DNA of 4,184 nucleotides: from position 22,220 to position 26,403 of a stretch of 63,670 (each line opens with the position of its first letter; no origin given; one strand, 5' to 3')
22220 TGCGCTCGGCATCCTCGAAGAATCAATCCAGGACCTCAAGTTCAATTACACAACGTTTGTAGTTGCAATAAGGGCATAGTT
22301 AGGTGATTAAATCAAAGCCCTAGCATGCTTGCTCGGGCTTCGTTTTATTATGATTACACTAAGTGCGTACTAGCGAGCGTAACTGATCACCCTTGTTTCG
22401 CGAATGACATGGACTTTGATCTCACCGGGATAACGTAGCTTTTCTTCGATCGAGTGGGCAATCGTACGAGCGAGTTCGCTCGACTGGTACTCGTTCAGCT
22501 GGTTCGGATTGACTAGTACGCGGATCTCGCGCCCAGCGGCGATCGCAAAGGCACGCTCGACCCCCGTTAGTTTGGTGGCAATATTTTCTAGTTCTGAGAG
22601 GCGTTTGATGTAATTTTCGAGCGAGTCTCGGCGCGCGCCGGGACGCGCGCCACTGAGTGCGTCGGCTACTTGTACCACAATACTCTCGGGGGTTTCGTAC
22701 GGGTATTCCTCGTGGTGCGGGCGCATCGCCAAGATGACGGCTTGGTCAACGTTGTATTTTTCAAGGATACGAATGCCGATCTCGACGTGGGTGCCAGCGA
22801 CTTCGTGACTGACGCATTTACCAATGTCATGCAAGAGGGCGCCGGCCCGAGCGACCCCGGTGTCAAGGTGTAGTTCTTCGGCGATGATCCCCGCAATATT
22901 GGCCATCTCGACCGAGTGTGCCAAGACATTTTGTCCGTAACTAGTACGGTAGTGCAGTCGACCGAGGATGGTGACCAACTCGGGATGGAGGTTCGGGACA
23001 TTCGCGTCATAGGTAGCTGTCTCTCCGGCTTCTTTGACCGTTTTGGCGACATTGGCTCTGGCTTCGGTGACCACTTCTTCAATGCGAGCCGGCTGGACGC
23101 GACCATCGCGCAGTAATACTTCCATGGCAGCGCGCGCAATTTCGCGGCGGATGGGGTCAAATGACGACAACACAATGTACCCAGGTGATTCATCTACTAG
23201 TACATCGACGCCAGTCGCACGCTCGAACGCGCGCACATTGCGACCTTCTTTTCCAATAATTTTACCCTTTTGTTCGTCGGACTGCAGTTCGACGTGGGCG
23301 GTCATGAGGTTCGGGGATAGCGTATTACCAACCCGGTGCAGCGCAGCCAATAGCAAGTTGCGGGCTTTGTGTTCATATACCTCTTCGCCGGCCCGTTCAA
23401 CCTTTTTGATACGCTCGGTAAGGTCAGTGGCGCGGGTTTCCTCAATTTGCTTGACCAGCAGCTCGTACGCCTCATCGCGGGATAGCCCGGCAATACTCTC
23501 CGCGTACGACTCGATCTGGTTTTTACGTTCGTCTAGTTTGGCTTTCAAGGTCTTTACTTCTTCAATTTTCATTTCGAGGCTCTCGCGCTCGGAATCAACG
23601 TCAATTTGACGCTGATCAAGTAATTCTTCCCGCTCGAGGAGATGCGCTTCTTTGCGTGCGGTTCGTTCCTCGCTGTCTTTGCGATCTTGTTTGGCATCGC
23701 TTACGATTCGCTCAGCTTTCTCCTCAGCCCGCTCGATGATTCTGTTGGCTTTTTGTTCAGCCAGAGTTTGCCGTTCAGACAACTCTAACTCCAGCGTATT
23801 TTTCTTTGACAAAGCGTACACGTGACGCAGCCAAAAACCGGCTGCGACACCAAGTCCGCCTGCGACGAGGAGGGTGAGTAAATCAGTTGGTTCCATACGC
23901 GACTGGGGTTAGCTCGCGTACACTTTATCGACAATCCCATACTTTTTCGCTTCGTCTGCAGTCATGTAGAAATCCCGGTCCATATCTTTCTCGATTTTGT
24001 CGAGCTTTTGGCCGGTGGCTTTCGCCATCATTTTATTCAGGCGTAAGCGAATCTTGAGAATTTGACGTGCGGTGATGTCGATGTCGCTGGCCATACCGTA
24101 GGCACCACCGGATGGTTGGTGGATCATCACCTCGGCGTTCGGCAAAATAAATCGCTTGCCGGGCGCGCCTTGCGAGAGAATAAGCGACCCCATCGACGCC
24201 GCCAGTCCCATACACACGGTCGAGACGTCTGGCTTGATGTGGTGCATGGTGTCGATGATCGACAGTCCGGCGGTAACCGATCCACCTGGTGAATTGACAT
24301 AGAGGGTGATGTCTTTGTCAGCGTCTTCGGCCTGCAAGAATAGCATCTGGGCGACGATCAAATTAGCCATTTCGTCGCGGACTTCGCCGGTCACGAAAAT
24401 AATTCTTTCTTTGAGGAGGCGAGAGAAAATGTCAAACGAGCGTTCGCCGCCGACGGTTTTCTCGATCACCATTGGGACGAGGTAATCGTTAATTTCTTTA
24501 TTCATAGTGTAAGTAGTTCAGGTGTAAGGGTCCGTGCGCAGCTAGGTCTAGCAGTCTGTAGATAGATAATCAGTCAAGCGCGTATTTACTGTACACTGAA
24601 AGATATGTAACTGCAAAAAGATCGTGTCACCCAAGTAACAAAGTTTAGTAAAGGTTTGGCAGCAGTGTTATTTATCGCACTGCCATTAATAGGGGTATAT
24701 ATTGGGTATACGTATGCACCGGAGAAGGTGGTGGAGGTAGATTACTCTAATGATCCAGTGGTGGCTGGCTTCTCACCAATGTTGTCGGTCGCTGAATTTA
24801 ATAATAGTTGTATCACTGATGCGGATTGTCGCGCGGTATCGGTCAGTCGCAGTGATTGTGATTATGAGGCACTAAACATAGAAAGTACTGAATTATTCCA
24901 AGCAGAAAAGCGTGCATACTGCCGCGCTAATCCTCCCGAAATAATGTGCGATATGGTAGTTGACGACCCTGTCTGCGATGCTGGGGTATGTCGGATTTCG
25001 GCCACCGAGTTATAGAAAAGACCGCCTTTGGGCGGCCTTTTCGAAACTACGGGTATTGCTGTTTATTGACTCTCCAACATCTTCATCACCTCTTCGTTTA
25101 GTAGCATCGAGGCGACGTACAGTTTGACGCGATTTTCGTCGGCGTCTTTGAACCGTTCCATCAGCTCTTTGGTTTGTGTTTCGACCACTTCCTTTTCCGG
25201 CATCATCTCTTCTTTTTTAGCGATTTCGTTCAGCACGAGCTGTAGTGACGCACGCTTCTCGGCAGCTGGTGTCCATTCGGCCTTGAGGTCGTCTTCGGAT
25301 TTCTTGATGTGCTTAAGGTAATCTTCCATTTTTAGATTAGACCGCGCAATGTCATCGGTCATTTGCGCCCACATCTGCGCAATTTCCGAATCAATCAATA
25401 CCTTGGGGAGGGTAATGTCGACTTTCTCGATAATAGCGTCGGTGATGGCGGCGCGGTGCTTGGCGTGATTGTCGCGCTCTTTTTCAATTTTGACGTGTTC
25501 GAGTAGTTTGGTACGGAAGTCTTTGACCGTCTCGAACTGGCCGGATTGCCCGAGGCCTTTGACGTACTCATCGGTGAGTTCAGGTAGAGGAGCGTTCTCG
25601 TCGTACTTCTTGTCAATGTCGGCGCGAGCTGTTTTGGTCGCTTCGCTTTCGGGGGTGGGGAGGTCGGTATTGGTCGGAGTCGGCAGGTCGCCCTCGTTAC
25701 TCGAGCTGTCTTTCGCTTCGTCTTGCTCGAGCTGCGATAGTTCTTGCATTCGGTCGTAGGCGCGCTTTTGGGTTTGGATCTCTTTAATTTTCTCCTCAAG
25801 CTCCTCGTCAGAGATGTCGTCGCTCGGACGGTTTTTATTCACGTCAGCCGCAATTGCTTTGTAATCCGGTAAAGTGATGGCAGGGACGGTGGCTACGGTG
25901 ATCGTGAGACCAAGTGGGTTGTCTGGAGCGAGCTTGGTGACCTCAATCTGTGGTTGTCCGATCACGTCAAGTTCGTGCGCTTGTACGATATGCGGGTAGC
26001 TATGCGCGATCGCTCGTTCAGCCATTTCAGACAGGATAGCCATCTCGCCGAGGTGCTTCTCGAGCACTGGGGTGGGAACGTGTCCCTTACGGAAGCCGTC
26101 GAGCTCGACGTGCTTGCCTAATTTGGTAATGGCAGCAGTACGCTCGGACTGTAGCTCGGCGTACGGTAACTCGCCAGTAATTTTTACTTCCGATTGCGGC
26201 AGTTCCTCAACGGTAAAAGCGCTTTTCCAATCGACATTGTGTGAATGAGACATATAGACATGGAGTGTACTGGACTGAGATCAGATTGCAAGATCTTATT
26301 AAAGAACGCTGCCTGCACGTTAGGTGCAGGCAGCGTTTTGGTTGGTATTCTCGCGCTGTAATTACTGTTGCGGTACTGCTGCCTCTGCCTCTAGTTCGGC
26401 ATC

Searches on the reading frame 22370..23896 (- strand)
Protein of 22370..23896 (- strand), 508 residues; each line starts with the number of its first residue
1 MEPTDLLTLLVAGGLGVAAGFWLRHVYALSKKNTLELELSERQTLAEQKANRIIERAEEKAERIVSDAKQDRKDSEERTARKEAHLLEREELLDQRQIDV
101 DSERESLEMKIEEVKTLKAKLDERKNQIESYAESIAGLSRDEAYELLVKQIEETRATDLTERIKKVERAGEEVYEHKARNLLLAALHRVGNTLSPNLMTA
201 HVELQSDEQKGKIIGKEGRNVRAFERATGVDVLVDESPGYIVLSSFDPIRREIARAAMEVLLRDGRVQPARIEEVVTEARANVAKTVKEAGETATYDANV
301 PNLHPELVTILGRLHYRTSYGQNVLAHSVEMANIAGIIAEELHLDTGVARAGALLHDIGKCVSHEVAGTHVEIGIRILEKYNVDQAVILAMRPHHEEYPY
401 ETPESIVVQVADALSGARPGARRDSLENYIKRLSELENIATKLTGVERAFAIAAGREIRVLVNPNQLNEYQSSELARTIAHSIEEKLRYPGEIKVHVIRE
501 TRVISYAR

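Call 50: search_protein_families(library=pfam, proteins=[window:22370-23896:-], max_evalue=0.001)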
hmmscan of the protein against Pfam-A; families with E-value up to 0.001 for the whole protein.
window:22370-23896:- (508 aa): 4 families
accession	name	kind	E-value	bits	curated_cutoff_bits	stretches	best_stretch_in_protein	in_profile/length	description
PF01966.28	HD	-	5.5e-18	65.8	22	1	324-415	1-114/116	HD domain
PF12072.13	RNase_Y_N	-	3.4e-12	46.6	32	1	39-189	40-197/201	RNase Y N-terminal region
PF08668.18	HDOD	-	3.8e-05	23.7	22.9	1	323-382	94-154/196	HDOD domain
PF00013.35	KH_1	-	4.3e-05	23.6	21.5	1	208-256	9-62/66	KH domain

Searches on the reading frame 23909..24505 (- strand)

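Call 50: search_protein_families(library=pfam, proteins=[window:23909-24505:-], max_evalue=0.001)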
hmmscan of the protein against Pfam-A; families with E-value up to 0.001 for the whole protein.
window:23909-24505:- (198 aa): 1 family
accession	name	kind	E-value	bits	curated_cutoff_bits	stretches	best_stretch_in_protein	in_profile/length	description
PF00574.28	CLP_protease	-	8.3e-82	273.9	20.2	1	20-196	3-179/182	Clp protease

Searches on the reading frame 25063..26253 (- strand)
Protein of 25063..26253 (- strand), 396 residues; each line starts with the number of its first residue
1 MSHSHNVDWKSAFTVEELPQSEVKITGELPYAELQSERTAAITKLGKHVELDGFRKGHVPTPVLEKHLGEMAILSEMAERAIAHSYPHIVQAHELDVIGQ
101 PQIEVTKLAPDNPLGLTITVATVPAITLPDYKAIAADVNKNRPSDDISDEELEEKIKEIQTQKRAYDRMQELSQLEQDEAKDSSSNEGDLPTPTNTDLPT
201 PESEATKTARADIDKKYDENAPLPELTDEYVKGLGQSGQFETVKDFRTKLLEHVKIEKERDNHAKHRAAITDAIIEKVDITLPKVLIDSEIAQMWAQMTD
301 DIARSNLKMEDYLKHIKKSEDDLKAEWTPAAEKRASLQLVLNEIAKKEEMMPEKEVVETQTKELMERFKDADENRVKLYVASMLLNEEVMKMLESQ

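Call 50: search_protein_families(library=pfam, proteins=[window:25063-26253:-], max_evalue=0.001)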
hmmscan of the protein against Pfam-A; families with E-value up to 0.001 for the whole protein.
window:25063-26253:- (396 aa): 2 families
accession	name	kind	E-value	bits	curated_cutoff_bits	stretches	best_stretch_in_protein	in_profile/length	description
PF05697.18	Trigger_N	-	9.4e-31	107.5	22.2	1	13-158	3-143/144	Bacterial trigger factor protein (TF)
PF05698.19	Trigger_C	-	1e-22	81.4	22.7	1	242-381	1-139/162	Bacterial trigger factor protein (TF) C-terminus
